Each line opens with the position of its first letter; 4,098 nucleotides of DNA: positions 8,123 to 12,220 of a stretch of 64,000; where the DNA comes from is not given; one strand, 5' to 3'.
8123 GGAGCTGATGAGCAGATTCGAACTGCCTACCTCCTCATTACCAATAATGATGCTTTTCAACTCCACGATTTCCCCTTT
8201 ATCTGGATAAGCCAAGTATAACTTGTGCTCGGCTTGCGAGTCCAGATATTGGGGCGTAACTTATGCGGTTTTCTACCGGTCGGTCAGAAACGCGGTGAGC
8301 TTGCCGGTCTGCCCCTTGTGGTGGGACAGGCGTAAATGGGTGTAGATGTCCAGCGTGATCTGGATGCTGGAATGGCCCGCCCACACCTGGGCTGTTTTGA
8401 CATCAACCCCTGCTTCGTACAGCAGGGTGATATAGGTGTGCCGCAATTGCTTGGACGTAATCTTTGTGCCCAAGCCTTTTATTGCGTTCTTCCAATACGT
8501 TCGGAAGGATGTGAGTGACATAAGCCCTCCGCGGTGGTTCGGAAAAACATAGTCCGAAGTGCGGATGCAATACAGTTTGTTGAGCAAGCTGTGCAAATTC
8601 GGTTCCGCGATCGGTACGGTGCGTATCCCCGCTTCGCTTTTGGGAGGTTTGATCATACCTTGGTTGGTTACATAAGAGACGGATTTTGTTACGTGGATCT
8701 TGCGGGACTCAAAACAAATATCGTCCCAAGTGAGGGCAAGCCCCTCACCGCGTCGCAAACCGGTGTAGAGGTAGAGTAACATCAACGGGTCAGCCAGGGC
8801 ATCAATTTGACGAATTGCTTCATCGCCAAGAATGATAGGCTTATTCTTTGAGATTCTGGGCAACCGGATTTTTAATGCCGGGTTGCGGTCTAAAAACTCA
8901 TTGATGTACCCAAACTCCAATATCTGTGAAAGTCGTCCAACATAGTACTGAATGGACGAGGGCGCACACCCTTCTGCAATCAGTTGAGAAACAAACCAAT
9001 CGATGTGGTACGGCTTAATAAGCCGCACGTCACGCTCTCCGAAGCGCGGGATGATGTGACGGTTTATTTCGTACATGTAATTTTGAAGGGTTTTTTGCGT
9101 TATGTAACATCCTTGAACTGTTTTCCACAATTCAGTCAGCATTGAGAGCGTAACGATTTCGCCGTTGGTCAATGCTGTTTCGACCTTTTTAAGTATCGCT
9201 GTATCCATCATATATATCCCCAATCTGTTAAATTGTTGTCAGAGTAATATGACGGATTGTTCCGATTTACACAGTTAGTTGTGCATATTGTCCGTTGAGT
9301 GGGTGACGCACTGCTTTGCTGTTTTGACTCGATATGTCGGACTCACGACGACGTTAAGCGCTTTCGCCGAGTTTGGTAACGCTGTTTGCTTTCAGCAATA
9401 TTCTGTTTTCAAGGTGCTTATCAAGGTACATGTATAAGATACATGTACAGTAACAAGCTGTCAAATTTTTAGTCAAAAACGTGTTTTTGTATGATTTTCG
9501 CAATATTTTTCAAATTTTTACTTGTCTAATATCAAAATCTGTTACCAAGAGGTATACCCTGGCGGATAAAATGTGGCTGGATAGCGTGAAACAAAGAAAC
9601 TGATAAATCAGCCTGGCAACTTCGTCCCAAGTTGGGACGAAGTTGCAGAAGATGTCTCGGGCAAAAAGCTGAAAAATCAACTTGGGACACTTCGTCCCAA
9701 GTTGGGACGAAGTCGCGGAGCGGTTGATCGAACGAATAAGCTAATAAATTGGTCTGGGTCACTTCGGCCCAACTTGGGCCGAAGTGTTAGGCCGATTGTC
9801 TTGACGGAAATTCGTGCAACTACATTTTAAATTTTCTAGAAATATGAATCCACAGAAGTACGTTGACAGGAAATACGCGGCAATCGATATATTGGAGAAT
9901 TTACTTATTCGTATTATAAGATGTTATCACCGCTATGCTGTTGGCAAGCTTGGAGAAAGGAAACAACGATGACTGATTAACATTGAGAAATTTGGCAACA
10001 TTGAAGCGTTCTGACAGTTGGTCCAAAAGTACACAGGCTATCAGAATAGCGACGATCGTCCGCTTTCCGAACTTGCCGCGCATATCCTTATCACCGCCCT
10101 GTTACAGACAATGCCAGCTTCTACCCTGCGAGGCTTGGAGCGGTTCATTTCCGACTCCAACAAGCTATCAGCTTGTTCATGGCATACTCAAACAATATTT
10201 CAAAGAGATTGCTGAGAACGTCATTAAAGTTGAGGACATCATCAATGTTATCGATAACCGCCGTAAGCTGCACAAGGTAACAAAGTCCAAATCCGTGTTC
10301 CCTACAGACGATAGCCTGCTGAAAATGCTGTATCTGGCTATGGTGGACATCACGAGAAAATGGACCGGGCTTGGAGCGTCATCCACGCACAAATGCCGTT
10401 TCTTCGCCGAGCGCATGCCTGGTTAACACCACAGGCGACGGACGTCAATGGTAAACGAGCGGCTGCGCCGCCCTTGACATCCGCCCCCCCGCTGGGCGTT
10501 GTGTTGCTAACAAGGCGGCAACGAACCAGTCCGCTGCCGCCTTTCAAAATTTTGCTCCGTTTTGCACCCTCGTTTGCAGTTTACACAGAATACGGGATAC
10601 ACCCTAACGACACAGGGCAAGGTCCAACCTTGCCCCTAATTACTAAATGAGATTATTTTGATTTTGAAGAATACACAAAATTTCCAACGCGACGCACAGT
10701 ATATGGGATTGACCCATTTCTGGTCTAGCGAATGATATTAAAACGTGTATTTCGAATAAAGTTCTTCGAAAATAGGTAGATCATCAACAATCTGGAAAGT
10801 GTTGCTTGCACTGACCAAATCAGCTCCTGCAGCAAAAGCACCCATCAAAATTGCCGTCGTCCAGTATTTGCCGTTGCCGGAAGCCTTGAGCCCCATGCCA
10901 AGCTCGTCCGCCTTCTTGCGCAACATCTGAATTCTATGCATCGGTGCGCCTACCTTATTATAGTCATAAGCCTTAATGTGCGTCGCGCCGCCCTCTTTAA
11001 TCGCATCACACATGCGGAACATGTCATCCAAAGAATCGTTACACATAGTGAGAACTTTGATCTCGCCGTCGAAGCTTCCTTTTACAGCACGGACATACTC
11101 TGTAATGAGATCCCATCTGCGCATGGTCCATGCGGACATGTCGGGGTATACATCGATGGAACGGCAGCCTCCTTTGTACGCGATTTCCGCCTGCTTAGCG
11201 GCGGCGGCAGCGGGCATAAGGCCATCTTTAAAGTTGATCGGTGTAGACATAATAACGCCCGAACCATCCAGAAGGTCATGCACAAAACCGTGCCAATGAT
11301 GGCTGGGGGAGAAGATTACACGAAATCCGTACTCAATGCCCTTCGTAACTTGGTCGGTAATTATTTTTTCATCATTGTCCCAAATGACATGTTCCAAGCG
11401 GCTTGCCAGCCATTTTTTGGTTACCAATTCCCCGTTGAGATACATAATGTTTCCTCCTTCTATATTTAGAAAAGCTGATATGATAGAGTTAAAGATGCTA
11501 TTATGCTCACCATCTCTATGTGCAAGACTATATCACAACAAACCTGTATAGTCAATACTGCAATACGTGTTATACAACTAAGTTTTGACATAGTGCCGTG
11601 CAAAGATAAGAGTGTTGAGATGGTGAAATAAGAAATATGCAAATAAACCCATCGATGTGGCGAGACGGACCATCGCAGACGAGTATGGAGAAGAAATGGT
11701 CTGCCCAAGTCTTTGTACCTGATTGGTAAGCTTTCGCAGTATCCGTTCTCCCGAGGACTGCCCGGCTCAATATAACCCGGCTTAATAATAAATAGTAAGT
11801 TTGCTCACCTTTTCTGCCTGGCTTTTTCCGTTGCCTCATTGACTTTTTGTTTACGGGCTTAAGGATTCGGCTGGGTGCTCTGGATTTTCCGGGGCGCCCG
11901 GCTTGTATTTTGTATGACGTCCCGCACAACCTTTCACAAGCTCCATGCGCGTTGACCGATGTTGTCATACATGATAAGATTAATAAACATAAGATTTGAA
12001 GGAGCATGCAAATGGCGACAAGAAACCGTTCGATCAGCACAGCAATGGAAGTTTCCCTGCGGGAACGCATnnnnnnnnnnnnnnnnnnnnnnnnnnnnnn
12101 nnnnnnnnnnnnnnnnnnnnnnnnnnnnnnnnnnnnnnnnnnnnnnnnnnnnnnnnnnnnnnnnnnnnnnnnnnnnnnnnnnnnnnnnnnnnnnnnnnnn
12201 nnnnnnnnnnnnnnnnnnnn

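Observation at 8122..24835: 16.7 kb mosaic island integrated in the anticodon-loop-to-3'-end segment of tRNA-Thr(GGU)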

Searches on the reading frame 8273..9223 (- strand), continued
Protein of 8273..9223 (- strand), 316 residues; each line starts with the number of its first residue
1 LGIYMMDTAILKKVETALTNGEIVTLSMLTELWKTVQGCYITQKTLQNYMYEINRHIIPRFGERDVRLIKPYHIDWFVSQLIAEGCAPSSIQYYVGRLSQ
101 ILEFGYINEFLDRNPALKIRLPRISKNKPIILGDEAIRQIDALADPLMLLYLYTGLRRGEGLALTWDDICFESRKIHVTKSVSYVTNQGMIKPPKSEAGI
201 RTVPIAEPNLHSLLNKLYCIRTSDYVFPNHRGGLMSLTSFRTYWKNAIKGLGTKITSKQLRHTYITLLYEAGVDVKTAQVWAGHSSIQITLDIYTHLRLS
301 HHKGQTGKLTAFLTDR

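Call 84: search_solved_structures(query=window:8273-9223:-, max_evalue=0.00001, show_alignments=1)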
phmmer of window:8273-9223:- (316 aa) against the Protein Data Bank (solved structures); distinct sequences matched with E-value up to 0.00001: 9.
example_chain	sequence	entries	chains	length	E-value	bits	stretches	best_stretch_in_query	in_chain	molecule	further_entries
3nkh_A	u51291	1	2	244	6.6e-13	51.9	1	153-309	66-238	Integrase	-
4a8e_A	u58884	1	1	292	1.2e-12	51.1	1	102-306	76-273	PROBABLE TYROSINE RECOMBINASE XERC-LIKE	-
2a3v_A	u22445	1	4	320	2.6e-11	46.6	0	250-298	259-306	site-specific recombinase IntI4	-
6emy_A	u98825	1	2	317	2.7e-11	46.6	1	145-308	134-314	Int protein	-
6en0_A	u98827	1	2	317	3.8e-11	46.1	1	145-308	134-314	Int protein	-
6emz_A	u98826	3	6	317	1e-10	44.7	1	145-308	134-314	Int protein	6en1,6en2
1a0p_A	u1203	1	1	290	1.6e-08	37.5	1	88-298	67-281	SITE-SPECIFIC RECOMBINASE XERD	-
5hxy_A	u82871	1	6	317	3e-07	33.3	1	109-299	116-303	Tyrosine recombinase XerA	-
5dcf_A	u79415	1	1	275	6.7e-07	32.1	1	141-299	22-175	Tyrosine recombinase XerD,DNA translocase FtsK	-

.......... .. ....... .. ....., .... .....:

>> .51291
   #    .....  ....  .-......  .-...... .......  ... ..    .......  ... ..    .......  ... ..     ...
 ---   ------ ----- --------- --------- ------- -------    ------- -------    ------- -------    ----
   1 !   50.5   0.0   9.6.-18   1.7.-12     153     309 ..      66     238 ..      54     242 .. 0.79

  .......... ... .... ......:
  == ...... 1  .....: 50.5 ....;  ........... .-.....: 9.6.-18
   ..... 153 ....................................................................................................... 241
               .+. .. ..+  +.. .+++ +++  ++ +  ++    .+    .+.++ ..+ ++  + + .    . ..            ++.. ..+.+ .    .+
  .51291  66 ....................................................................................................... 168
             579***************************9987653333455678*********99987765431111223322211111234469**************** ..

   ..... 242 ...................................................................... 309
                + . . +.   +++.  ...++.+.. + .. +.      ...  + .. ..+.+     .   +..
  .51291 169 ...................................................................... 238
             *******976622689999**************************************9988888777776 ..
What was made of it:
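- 8273..9223 (-): Tyrosine integrase (316-aa ORF; relatives are called at 310-315 aa), intact. In the printed 3nkh alignment the first Arg (GLRRGE), the LRH Arg and the GHS...IYTH His and Tyr line up with identical residues; the beta-hairpin Lys and the K-for-H in KxxR are my reading of that alignment (call 84).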

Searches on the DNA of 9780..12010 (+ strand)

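Call 58: search_dna_similar(query=window:9780-12010:+, collection=plasmids, mode=distant, max_rows=10, max_evalue=0.001)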
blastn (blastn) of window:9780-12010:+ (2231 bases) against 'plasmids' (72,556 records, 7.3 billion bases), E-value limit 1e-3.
Records with a match: 6; places in all: 8; records where one place covers at least 80% of the query: 0.
Best place of each record, by identity: 80-90% 5; 60-80% 1.
By first word of the organism name: Selenomonas 1; Enterococcus 1; Rhizobium 1; Nitratireductor 1; Ruegeria 1; Microvirga 1.
By predicted mobility (MOB-suite, as given by PLSDB): non-mobilizable 5; mobilizable 1.
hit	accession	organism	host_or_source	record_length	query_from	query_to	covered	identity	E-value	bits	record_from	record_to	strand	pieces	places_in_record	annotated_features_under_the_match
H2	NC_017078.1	Selenomonas ruminantium subsp. lactilytica TAM6421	-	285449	495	589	4%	80.0%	2e-13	87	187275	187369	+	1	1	none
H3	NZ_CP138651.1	Enterococcus faecalis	animal,Pig rectum feces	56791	500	587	4%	73.9%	3e-4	56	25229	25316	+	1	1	IS256 family transposase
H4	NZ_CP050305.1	Rhizobium lusitanum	Oxytropis pumilio,cell culture,root ...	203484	1949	2004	3%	89.3%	4e-10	75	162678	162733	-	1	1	none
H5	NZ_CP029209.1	Nitratireductor sp. OM-1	-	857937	1949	2004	3%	83.9%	8e-6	62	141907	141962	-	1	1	none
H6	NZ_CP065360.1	Ruegeria sp. SCSIO 43209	Galaxea fascicularis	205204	1949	2004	3%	82.1%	1e-4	57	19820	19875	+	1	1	IS3 family transposase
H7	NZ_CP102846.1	Microvirga terrae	soil,soil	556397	1949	2000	2%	84.6%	3e-5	59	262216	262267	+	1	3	IS3 family transposase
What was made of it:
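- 9983..10470 (+): IS256-family transposase remnant (C-terminal end, frameshifted), with its 3' end facing the cargo. blastn hit to an annotated IS256-family transposase (call 58, H3).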

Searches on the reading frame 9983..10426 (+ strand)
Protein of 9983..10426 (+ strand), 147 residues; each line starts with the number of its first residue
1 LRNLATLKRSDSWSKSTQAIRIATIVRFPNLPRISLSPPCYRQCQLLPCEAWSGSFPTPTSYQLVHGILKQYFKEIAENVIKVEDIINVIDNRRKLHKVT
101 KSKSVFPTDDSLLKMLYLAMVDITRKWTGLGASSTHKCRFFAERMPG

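Call 7: search_protein_families(library=pfam, proteins=[window:9983-10426:+], max_evalue=0.01)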
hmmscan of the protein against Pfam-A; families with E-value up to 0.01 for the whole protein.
window:9983-10426:+ (147 aa): 0 families

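Call 22: search_protein_families(library=pfam, proteins=[window:9983-10426:+], max_evalue=10)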
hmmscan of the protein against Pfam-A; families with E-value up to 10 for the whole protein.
window:9983-10426:+ (147 aa): 2 families
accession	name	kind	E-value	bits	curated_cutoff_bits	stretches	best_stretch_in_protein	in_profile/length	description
PF03347.19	TDH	-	0.043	13.8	27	1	53-137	5-88/165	Vibrio thermostable direct hemolysin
PF00872.24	Transposase_mut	-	0.11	11.8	21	1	79-128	330-377/379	Transposase, Mutator family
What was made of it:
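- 9983..10470 (+): Transposase_mut positions 330-377 of 379, weak (call 22).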

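Call 23: search_protein_families(library=ncbifam, proteins=[window:9983-10426:+], max_evalue=0.01)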
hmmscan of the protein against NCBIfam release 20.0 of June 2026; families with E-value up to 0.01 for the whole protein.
window:9983-10426:+ (147 aa): 0 families

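Call 75: search_protein_families(library=phrogs, proteins=[window:9983-10426:+], max_evalue=0.001)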
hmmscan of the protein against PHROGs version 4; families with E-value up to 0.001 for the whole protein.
window:9983-10426:+ (147 aa): 4 families
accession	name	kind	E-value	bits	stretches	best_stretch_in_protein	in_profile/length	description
phrog_10307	-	unknown function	5.7e-12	46.3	1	98-128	2-32/57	-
phrog_3035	-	integration and excision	3.3e-10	40.9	1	70-128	286-344/369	transposase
phrog_2331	-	integration and excision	6.7e-06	25.9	1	94-129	348-383/407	transposase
phrog_11688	-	integration and excision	4.4e-05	24.6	1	78-128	75-123/143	transposase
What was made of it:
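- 9983..10470 (+): PHROG transposase families, E=3e-10 (call 75).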

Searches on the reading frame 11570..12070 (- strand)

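Call 7: search_protein_families(library=pfam, proteins=[window:11570-12070:-], max_evalue=0.01)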
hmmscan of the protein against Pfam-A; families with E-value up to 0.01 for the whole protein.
window:11570-12070:- (166 aa): 1 family
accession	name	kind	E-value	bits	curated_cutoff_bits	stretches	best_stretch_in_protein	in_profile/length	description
PF10912.14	Glam1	-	0.0093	16.5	22.3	0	13-48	58-93/146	Glia associated membrane protein glam-1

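Call 22: search_protein_families(library=pfam, proteins=[window:11570-12070:-], max_evalue=10)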
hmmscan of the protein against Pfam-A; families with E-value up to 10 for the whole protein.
window:11570-12070:- (166 aa): 1 family
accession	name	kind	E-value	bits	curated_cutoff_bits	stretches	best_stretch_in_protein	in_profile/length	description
PF10912.14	Glam1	-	0.0093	16.5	22.3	1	13-48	58-93/146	Glia associated membrane protein glam-1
